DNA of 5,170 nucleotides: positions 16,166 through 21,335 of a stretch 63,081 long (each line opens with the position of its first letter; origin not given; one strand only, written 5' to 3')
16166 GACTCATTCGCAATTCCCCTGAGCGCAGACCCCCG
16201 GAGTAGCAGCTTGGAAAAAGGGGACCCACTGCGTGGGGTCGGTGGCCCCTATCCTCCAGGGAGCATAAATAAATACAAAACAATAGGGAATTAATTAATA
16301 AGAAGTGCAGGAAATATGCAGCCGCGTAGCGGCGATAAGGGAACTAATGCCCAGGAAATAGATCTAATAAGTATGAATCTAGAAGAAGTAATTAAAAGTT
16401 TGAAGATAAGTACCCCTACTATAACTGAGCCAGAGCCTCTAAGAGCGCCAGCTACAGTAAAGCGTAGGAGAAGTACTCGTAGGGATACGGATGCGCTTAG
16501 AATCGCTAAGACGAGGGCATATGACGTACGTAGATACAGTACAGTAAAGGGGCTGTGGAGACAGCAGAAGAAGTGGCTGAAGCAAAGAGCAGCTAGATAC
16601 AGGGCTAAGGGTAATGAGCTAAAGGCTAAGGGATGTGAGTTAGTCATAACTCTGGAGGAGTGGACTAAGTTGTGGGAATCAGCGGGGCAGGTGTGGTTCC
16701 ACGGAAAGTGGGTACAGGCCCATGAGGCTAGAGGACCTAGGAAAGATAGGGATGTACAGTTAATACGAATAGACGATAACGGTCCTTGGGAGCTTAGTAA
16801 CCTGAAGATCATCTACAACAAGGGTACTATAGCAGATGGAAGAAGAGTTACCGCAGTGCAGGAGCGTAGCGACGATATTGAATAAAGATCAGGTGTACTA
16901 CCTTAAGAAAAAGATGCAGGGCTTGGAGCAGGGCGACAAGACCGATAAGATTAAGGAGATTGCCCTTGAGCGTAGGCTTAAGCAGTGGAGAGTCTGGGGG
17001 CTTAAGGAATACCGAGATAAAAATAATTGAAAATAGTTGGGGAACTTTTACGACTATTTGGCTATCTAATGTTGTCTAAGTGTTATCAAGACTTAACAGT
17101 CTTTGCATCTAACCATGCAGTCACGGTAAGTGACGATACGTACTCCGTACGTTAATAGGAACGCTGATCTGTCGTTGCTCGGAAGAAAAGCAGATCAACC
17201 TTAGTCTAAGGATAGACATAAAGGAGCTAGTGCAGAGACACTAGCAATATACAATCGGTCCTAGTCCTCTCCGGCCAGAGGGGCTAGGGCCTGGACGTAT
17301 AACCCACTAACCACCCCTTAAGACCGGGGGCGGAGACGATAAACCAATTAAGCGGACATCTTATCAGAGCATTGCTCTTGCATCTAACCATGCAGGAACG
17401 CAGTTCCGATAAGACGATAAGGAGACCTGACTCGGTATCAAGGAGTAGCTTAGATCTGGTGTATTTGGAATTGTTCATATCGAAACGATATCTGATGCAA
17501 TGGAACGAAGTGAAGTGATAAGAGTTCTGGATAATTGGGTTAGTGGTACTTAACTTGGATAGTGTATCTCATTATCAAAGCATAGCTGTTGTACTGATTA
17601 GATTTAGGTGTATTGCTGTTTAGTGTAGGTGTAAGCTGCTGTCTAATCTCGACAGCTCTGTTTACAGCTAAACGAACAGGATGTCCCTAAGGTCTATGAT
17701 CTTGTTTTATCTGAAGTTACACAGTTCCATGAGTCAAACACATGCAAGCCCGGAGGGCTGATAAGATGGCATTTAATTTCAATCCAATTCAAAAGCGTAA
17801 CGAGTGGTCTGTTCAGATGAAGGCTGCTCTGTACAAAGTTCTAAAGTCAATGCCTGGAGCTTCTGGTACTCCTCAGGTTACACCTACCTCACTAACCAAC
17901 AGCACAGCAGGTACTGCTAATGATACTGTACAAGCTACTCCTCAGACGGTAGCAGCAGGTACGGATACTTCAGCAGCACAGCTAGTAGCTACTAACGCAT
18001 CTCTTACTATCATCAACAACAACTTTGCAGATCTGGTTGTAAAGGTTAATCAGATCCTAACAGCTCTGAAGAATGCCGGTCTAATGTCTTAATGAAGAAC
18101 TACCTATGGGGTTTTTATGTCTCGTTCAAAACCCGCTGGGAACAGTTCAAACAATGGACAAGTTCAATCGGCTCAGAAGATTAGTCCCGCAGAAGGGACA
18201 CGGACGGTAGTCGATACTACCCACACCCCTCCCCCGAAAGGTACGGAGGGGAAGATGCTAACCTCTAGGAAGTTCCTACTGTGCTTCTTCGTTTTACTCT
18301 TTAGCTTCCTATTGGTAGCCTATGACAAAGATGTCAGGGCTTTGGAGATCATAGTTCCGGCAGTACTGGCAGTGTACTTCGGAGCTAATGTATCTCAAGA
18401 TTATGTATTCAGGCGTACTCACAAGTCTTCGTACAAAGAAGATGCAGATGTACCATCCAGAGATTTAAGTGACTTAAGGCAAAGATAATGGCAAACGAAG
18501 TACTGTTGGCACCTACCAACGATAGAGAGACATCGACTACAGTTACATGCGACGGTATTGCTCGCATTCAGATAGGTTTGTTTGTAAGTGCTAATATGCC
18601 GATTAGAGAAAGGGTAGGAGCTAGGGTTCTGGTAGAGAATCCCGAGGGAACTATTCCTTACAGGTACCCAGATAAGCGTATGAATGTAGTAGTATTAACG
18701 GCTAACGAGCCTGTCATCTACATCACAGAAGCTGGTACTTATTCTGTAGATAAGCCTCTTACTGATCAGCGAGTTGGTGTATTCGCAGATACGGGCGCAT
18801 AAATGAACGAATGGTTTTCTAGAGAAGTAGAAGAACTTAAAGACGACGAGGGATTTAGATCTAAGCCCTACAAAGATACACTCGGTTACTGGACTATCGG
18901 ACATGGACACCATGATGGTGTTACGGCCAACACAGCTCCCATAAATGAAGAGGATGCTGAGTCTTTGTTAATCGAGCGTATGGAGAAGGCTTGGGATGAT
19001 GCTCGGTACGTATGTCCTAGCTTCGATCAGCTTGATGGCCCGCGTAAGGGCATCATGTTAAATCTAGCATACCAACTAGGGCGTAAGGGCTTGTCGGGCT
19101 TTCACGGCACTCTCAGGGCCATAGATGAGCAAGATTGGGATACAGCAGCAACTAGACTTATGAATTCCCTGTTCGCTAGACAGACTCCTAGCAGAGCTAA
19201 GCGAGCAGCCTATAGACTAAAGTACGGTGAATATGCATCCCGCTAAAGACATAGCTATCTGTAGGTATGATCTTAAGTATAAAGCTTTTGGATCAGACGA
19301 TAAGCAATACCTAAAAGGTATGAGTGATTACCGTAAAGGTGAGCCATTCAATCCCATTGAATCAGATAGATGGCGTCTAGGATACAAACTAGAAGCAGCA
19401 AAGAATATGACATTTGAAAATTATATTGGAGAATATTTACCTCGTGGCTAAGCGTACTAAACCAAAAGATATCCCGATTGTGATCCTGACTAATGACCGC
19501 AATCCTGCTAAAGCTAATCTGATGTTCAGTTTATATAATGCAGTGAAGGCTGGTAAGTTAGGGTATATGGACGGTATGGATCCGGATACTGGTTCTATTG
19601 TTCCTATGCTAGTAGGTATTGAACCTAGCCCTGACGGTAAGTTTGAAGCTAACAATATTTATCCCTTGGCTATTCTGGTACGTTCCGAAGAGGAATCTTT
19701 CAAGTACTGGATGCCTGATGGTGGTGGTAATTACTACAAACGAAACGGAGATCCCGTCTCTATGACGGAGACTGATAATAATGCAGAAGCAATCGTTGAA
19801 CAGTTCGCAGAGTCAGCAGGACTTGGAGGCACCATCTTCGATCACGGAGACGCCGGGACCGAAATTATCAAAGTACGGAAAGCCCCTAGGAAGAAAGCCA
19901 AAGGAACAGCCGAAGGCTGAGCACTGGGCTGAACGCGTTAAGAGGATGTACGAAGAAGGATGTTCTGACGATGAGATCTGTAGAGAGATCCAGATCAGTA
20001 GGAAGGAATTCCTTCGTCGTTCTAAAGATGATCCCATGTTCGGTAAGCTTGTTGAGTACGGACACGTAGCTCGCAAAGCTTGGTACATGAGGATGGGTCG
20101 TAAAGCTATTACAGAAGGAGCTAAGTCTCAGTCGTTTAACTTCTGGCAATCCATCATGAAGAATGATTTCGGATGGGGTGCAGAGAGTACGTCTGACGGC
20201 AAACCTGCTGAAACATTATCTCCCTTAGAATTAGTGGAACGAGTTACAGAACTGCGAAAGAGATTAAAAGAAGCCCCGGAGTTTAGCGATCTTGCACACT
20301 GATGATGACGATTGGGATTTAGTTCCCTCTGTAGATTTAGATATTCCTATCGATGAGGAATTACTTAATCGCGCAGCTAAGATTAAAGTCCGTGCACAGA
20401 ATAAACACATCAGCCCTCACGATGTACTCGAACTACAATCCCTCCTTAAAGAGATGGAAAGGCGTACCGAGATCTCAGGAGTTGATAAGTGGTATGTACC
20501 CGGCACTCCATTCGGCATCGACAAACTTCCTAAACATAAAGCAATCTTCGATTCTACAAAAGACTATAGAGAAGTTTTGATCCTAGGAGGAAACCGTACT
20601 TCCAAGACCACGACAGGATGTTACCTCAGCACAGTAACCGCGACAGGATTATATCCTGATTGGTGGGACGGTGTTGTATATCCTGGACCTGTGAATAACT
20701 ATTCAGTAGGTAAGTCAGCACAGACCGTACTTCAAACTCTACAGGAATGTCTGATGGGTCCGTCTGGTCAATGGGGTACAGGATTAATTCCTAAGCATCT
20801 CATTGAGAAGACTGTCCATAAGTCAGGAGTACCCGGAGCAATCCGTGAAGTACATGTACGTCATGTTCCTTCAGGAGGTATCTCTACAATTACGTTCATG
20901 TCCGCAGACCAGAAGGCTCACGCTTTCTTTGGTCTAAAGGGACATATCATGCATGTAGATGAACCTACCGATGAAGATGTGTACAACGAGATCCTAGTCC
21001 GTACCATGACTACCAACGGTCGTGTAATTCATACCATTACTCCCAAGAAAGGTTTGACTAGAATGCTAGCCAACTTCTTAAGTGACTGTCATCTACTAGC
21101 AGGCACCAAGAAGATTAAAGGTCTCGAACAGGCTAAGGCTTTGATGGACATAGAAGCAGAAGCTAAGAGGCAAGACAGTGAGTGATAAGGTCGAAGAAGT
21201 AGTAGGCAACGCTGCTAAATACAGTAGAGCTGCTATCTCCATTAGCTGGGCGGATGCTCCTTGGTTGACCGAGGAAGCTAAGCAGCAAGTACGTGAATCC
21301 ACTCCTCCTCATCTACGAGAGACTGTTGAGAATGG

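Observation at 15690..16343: About 0.5 kb of ORF-free, GC-rich, hairpin-dense DNA enclosed by a 27-bp inverted repeat where the two arms diverge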

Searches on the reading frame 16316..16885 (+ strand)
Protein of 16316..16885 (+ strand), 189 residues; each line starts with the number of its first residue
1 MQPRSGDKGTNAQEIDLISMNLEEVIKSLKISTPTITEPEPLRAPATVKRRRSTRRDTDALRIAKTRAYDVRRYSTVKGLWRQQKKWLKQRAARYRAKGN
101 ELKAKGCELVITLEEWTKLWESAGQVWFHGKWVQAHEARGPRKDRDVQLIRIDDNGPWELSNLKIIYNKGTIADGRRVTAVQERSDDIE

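Call 11: search_protein_families(library=pfam, proteins=[window:16316-16885:+], max_evalue=0.01)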
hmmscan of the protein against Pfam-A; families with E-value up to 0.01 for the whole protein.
window:16316-16885:+ (189 aa): 0 families

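Call 12: search_protein_families(library=phrogs, proteins=[window:16316-16885:+], max_evalue=0.01)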
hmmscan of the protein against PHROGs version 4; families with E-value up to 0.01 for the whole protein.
window:16316-16885:+ (189 aa): 2 families
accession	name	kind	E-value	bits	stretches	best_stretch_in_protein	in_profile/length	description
phrog_16521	-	unknown function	0.0036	18.5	1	93-163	9-68/178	-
phrog_3118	-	DNA, RNA and nucleotide metabolism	0.0082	16.6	0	89-163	12-85/287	HNH endonuclease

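Call 16: find_related_loci(query=window:16316-16885:+, collection=viral_contigs, flank=6000)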
Query window:16316-16885:+ (189 aa) in viral_contigs; peptide patterns used: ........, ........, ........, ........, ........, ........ (x = any residue, [..] = any of these).
39 stretches matched a pattern, but none encodes a relative of the query by tblastn (E <= 1e-3).

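Call 19: find_encoding_contigs(protein=window:16316-16885:+, flank=10000)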
Protein window:16316-16885:+ (189 aa): 2 contigs read that carry it; 2 places shown.
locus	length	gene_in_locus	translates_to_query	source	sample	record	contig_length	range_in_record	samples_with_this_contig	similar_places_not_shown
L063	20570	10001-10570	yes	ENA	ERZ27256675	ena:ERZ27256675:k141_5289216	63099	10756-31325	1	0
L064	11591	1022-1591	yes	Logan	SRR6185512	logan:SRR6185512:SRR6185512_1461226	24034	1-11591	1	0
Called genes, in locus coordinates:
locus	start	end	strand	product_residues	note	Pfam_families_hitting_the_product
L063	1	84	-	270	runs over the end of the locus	-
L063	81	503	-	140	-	-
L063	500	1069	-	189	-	-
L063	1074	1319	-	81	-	-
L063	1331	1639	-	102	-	-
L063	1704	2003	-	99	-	-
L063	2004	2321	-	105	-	-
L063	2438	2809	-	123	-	-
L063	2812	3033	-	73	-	-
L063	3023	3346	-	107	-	PF00383:dCMP_cyt_deam_1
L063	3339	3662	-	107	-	-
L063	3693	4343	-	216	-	-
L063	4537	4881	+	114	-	-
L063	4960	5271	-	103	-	-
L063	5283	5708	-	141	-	-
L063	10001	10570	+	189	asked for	-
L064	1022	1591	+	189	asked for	-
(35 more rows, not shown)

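Call 42: find_related_loci(query=A3, collection=viral_contigs, flank=4000)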
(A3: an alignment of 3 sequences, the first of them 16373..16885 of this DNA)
Query A3 (170 aa) in viral_contigs; peptide patterns used: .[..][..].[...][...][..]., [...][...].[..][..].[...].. (x = any residue, [..] = any of these).
49 stretches matched a pattern; 2 encode a relative of the query (tblastn E <= 1e-3); 2 distinct loci.
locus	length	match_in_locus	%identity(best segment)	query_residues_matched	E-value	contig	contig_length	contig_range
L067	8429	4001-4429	30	1-158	3e-15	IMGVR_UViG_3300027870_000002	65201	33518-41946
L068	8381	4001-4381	27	21-153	3e-7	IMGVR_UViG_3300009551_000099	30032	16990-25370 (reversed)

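Call 43: find_homologous_proteins(query=A3, max_evalue=0.001)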
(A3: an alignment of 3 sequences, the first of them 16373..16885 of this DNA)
Query A3 (3 sequences) (170 aa, profile of the alignment): 8 proteins with E <= 0.001 among 1934 candidates.
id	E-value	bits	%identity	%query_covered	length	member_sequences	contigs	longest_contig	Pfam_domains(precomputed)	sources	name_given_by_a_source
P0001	5.1e-63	229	27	78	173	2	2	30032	-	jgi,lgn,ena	-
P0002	1.9e-62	227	100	100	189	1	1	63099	-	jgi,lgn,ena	-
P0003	1.0e-43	167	29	96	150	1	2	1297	-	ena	-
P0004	3.1e-42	162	30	95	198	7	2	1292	-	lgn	-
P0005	2.0e-38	149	31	51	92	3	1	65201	-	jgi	-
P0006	9.1e-36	141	58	94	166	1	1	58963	-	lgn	-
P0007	3.9e-34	136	32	92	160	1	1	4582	-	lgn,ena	-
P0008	9.4e-23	99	43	35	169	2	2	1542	-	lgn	-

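Call 44: find_encoding_contigs(protein=P0006, flank=6000, max_places=4)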
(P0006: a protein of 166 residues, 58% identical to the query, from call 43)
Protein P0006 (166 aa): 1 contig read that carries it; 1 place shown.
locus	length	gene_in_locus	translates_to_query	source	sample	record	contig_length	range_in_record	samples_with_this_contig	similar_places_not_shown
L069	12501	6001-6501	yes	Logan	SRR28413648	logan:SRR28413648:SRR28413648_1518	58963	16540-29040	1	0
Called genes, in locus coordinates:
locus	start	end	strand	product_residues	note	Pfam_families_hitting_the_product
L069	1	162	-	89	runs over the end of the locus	-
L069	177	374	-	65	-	-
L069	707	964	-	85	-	-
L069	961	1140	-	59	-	-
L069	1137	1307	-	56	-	-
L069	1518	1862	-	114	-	-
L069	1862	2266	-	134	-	PF13671:AAA_33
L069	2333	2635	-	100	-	-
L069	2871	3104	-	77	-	-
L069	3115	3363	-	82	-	-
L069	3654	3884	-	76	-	-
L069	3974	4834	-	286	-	-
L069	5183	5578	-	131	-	-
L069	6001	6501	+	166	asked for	-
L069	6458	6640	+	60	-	-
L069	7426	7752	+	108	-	-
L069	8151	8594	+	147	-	PF00959:Phage_lysozyme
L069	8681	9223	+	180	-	-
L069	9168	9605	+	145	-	-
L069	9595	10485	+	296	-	PF03237:Terminase_6N (weak)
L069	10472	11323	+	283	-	PF17289:Terminase_6C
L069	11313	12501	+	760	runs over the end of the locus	PF23899:SU10_portal (faint)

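Call 45: find_encoding_contigs(protein=P0007, flank=5000, max_places=4)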
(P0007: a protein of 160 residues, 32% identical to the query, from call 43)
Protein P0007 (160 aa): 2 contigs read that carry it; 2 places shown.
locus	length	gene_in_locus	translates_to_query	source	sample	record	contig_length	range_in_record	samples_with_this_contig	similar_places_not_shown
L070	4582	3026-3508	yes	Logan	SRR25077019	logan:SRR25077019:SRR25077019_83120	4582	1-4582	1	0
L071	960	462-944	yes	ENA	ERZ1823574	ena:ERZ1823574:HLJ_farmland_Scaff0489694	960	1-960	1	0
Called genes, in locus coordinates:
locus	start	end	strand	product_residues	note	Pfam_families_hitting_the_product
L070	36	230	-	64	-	-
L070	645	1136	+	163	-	-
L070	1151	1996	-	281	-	-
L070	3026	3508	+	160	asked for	-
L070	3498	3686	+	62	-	-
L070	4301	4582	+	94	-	?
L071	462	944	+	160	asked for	-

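Call 46: find_encoding_contigs(protein=P0004, flank=5000, max_places=4)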
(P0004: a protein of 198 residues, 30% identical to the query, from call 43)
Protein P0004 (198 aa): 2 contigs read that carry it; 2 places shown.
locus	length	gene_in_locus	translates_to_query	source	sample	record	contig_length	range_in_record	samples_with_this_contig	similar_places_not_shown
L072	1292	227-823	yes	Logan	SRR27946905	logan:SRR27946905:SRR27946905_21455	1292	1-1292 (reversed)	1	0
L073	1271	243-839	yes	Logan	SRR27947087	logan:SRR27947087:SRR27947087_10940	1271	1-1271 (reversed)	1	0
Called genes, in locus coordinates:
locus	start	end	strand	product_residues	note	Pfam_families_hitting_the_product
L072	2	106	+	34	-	?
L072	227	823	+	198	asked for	-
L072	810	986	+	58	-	-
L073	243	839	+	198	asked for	-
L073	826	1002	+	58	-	-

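Call 49: find_encoding_contigs(protein=P0003, flank=5000, max_places=4)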
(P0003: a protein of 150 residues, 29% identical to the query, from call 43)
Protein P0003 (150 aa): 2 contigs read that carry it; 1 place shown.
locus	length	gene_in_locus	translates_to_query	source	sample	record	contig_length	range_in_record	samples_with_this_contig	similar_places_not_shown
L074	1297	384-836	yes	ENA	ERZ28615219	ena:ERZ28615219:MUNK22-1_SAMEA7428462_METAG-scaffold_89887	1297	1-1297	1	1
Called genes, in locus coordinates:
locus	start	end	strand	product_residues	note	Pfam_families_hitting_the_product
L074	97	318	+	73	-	-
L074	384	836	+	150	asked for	-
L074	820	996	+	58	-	-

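Call 50: find_encoding_contigs(protein=P0008, flank=5000, max_places=4)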
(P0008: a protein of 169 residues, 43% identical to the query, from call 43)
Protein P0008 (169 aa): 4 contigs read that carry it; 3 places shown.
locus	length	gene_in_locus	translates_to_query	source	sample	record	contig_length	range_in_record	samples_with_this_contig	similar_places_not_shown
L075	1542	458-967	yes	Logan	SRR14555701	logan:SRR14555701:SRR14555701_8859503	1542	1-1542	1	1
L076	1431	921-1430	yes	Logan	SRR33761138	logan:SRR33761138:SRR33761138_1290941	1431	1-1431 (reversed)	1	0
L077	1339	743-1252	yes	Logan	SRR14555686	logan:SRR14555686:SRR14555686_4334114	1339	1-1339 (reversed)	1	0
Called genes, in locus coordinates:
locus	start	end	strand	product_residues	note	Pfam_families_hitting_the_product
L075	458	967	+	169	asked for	-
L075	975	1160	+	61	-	-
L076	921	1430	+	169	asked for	?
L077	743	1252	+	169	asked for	-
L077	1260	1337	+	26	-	?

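Call 110: search_protein_families(library=pfam, proteins=[window:16373-16885:+], max_evalue=0.1)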
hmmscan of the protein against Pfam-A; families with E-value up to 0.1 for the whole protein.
window:16373-16885:+ (170 aa): 0 families

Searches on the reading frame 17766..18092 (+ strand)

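Call 110: search_protein_families(library=pfam, proteins=[window:17766-18092:+], max_evalue=0.1)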
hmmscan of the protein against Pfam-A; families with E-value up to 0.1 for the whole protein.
window:17766-18092:+ (108 aa): 1 family
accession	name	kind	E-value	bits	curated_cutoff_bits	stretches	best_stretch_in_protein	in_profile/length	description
PF11133.13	Phage_head_fibr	-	0.0054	16.6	24.6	1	17-108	188-277/277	Head fiber protein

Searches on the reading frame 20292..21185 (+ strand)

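Call 11: search_protein_families(library=pfam, proteins=[window:20292-21185:+], max_evalue=0.01)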
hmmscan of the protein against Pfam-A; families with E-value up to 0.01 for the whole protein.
window:20292-21185:+ (297 aa): 1 family
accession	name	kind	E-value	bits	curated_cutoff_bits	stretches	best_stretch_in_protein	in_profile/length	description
PF03237.21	Terminase_6N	-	0.00049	20.2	22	1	96-265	1-152/215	Terminase large subunit, T4likevirus-type, N-terminal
